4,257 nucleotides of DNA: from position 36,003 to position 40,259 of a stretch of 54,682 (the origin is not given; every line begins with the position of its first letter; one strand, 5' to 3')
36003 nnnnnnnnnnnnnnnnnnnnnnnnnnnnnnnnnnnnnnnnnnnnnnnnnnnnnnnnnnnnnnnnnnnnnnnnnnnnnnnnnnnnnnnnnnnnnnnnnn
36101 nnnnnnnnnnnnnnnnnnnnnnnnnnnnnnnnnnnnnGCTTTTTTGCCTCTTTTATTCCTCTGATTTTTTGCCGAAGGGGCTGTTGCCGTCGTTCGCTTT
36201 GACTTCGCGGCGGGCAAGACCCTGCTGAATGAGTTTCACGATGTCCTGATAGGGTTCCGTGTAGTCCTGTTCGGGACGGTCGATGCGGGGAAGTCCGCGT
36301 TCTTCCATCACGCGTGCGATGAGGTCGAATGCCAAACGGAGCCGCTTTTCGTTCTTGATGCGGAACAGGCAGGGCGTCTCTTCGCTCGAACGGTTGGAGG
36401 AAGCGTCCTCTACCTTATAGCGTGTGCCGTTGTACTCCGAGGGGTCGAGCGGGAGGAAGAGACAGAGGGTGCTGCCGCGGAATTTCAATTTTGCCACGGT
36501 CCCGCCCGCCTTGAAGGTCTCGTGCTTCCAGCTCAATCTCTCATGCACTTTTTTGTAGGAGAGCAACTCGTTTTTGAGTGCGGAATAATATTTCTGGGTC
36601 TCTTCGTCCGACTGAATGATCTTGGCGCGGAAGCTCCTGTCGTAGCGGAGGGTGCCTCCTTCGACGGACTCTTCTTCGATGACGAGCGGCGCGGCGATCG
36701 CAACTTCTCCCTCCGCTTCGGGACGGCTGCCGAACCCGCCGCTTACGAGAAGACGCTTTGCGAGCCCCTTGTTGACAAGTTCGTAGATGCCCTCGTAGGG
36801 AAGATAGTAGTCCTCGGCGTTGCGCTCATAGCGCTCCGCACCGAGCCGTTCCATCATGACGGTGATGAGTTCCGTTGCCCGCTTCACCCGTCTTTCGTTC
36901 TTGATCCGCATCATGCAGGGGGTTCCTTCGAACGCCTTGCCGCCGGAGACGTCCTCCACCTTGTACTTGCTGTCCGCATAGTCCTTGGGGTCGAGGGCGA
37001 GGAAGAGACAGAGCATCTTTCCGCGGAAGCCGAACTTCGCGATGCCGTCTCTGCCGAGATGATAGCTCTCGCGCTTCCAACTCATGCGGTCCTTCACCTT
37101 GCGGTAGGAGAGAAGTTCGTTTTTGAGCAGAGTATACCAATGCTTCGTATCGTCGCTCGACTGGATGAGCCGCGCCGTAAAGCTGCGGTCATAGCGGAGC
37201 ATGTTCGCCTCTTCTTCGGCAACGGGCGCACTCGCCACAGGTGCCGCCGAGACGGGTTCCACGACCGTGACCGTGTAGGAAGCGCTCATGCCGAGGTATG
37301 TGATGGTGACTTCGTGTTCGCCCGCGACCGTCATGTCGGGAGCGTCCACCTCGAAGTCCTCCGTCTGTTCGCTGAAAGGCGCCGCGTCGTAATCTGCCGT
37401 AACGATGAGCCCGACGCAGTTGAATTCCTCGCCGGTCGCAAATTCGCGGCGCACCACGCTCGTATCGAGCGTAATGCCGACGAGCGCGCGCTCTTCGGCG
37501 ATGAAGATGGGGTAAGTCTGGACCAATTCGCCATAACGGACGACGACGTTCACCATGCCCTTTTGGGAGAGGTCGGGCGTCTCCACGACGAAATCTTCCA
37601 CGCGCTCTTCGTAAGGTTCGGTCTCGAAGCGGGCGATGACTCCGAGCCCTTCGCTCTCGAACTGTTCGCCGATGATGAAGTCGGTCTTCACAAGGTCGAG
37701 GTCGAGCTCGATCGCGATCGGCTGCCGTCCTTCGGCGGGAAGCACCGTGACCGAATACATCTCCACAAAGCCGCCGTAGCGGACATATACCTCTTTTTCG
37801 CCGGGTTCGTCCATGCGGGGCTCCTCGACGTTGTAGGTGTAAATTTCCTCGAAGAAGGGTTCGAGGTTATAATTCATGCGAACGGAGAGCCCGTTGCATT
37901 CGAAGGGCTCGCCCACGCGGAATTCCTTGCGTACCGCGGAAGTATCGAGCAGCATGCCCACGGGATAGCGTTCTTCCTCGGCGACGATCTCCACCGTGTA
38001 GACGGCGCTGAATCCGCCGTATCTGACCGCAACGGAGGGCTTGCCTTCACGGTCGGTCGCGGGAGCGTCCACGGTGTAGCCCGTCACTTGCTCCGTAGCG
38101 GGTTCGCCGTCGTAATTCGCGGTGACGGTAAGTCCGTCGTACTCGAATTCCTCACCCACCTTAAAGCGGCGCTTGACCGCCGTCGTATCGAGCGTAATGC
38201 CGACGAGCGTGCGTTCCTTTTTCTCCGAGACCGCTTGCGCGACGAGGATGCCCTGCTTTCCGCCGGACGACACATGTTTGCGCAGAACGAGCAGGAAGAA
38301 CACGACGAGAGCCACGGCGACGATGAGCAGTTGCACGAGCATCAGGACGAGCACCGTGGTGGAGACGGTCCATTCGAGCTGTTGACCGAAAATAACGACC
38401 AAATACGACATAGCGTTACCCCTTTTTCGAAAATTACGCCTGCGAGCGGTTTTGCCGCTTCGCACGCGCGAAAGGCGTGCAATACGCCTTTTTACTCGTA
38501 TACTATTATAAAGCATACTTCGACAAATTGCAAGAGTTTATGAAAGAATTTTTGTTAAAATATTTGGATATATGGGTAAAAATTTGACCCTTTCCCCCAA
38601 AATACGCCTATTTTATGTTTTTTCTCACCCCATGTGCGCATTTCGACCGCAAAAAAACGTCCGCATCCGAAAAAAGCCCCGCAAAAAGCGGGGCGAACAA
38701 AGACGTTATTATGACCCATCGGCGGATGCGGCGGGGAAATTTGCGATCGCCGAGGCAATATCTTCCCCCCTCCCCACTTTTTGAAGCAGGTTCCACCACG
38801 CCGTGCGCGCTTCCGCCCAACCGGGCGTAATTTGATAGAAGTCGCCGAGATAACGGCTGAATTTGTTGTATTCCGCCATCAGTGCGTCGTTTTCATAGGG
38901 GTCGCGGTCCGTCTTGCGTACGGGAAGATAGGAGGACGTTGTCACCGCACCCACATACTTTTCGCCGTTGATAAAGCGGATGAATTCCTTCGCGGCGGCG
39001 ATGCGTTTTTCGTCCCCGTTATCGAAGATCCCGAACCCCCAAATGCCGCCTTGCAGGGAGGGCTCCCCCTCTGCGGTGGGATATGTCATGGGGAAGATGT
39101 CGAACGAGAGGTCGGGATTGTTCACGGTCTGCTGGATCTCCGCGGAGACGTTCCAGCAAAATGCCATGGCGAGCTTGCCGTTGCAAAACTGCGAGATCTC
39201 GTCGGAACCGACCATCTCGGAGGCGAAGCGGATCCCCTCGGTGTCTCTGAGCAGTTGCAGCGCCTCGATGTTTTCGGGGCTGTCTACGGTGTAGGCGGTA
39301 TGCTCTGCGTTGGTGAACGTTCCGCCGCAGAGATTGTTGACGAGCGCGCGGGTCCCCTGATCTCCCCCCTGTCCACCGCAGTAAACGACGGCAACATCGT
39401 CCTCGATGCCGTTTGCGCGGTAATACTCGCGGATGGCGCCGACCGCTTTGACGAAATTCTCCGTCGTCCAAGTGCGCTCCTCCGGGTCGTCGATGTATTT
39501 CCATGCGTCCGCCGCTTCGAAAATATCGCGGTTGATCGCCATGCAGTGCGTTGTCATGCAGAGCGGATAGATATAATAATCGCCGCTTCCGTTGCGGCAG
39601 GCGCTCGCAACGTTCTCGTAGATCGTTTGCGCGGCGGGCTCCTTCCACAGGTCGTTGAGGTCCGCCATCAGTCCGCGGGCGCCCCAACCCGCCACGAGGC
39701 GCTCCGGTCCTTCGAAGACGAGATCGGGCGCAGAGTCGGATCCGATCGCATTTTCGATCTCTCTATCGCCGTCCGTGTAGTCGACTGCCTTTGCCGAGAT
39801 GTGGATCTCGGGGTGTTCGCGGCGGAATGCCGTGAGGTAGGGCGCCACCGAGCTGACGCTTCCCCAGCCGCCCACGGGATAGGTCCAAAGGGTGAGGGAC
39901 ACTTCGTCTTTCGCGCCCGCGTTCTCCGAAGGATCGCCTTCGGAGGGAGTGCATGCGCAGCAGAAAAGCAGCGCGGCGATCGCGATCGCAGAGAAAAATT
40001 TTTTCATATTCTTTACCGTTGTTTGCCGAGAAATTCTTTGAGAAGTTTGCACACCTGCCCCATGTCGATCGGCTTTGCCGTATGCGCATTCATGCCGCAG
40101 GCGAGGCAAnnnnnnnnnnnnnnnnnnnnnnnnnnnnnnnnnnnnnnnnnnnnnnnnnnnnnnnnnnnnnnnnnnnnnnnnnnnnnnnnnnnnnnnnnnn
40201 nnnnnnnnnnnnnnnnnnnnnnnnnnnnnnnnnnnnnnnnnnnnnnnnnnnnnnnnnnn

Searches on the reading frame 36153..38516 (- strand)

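Call 25: search_protein_families(library=pfam, max_evalue=0.001, proteins=[window:36153-38516:-])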
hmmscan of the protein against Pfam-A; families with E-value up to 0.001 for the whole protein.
window:36153-38516:- (787 aa): 1 family
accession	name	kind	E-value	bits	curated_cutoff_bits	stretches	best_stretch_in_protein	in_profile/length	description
PF07523.18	Big_3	-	6.9e-14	52.3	21.2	1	359-418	8-68/68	Bacterial Ig-like domain (group 3)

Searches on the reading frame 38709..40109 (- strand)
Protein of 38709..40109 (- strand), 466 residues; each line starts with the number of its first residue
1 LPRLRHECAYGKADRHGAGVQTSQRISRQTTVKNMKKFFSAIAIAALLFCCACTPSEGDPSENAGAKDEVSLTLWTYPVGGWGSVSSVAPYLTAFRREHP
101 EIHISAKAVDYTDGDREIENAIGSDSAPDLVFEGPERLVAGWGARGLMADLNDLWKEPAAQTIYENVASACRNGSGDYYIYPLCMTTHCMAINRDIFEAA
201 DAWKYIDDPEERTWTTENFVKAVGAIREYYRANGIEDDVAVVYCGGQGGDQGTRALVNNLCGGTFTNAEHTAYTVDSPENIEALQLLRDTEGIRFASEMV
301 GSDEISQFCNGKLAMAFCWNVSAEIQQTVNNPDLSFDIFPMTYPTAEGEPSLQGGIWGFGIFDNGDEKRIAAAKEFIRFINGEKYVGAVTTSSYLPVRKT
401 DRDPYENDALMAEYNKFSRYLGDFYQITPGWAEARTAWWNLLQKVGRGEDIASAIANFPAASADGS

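Call 25: search_protein_families(library=pfam, max_evalue=0.001, proteins=[window:38709-40109:-])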
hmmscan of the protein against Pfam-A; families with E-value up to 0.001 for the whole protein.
window:38709-40109:- (466 aa): 1 family
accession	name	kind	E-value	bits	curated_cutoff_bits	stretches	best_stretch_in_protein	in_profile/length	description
PF01547.30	SBP_bac_1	-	6.2e-18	66.3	26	1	90-385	12-305/307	Bacterial extracellular solute-binding protein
